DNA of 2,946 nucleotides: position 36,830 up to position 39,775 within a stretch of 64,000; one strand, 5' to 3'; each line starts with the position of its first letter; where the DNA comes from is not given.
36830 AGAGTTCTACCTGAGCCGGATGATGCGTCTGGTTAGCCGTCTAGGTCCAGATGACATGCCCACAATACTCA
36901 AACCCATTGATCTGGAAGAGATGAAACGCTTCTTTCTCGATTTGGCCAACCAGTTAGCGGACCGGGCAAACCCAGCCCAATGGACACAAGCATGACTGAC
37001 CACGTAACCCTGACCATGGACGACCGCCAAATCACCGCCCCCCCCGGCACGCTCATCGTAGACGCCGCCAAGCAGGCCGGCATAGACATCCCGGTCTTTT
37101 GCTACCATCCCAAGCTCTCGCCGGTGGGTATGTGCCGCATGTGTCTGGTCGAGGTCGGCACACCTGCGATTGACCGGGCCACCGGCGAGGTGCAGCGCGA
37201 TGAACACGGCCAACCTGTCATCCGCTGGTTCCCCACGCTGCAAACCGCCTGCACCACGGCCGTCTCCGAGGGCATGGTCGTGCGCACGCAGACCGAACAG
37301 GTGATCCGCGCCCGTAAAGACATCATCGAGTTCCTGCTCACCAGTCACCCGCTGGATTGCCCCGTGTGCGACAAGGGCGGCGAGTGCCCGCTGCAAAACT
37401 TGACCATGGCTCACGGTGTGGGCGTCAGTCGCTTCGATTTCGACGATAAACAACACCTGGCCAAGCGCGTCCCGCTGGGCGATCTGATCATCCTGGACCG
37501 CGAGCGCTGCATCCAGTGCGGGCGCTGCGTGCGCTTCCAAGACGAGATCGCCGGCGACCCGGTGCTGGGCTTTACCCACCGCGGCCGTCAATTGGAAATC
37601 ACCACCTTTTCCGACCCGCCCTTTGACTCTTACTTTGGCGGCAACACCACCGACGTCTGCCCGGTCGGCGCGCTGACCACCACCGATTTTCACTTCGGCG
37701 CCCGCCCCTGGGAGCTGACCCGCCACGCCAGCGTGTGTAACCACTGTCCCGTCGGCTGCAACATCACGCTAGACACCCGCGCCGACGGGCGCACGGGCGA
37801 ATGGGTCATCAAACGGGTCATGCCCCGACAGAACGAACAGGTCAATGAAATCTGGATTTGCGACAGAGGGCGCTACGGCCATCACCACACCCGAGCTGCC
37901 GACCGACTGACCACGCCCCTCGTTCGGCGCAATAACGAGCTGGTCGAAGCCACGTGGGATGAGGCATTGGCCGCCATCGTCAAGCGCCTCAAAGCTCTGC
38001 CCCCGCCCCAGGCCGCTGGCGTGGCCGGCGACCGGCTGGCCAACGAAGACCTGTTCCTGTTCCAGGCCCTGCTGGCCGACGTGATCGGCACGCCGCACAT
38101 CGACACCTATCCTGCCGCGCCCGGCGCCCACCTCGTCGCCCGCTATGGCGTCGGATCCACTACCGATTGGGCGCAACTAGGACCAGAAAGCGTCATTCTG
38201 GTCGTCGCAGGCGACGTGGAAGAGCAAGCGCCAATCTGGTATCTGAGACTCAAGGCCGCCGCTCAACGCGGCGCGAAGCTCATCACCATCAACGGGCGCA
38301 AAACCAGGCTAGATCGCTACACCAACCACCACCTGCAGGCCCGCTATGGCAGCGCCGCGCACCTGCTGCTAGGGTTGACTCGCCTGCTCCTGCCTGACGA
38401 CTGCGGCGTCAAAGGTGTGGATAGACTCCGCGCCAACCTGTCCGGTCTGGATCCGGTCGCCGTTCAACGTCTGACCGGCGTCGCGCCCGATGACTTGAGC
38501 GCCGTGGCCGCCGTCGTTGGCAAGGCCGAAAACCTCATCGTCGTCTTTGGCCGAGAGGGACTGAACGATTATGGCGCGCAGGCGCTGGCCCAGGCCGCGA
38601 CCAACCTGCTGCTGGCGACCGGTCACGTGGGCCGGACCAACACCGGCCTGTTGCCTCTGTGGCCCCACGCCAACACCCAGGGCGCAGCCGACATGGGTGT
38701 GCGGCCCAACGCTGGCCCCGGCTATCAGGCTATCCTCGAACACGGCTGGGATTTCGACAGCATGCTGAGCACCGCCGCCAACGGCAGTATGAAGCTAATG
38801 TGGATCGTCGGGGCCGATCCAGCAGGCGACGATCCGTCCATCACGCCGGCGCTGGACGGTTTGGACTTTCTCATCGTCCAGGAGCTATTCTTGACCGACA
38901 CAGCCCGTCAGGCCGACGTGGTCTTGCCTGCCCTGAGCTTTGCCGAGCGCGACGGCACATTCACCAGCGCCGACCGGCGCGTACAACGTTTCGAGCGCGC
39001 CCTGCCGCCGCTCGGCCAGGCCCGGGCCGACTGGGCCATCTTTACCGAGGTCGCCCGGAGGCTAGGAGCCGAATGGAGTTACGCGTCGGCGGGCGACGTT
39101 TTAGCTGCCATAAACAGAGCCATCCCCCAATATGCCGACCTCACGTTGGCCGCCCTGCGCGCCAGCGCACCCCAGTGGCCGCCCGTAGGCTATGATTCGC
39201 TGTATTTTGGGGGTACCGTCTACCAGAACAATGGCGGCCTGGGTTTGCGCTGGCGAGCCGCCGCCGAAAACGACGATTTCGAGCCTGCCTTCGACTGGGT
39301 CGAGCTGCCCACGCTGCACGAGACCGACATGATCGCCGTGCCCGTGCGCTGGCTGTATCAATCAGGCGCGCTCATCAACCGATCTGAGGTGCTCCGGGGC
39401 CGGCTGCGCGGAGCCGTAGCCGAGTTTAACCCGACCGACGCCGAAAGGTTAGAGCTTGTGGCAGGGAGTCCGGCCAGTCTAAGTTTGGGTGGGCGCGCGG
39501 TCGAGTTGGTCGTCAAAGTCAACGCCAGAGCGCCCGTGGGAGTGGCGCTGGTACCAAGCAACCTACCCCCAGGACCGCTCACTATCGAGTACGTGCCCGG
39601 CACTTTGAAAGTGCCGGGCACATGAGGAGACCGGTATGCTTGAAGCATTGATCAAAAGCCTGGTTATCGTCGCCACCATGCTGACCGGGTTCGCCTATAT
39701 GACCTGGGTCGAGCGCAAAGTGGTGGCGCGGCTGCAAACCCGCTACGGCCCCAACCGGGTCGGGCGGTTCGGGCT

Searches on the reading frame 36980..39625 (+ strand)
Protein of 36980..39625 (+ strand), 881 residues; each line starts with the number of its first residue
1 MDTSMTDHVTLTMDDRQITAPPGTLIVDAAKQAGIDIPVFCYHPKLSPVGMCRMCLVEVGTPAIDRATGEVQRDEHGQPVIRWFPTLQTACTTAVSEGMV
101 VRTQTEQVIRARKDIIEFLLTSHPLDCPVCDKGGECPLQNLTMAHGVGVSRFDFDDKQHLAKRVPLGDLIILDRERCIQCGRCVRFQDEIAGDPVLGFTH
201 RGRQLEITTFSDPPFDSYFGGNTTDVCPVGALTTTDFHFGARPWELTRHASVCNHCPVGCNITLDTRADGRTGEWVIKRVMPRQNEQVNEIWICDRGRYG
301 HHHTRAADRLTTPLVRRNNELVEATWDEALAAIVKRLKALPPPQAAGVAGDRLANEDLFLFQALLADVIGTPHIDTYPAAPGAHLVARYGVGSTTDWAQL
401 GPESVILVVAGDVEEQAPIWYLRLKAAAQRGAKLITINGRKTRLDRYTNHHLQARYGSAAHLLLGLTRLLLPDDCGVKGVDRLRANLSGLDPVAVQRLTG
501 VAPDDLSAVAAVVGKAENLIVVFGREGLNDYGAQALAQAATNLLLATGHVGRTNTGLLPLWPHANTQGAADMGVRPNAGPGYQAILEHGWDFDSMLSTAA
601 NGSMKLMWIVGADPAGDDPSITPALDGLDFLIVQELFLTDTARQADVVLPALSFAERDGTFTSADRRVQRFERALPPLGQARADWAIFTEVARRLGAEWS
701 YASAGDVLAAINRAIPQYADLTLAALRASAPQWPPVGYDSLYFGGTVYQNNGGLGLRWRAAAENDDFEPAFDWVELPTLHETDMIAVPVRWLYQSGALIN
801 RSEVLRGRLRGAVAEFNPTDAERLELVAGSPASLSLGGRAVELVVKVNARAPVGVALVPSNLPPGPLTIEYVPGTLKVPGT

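Call 69: search_protein_families(library=pfam, proteins=[window:36980-39625:+], max_evalue=0.0001)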
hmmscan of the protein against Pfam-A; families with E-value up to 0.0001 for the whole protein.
window:36980-39625:+ (881 aa): 7 families
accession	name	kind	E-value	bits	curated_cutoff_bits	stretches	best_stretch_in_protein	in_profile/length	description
PF00384.28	Molybdopterin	-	6.2e-45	154.2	24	1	309-693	1-352/353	Molybdopterin oxidoreductase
PF22117.2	Fer4_Nqo3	-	8.7e-24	83.9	27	1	167-233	1-67/67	NADH-quinone oxidoreductase subunit 3, ferredoxin-like domain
PF13510.11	Fer2_4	-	7e-17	61.7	22.8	1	7-105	2-81/82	2Fe-2S iron-sulfur cluster binding domain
PF10588.14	NADH-G_4Fe-4S_3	-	1.6e-16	60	27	1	112-150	1-39/40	NADH-ubiquinone oxidoreductase-G iron-sulfur binding region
PF00111.32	Fer2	-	5e-09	36.4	21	1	15-95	7-76/77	2Fe-2S iron-sulfur cluster binding domain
PF22151.2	Fer4_NDSU1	-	7.8e-09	35.4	23.8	1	258-299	13-48/51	NADH-ubiquinone oxidoreductase NDSU1/NuoG-like, 4Fe-4S domain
PF04879.21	Molybdop_Fe4S4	-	2.1e-08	34.4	22.7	1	249-303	4-52/55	Molybdopterin oxidoreductase Fe4S4 domain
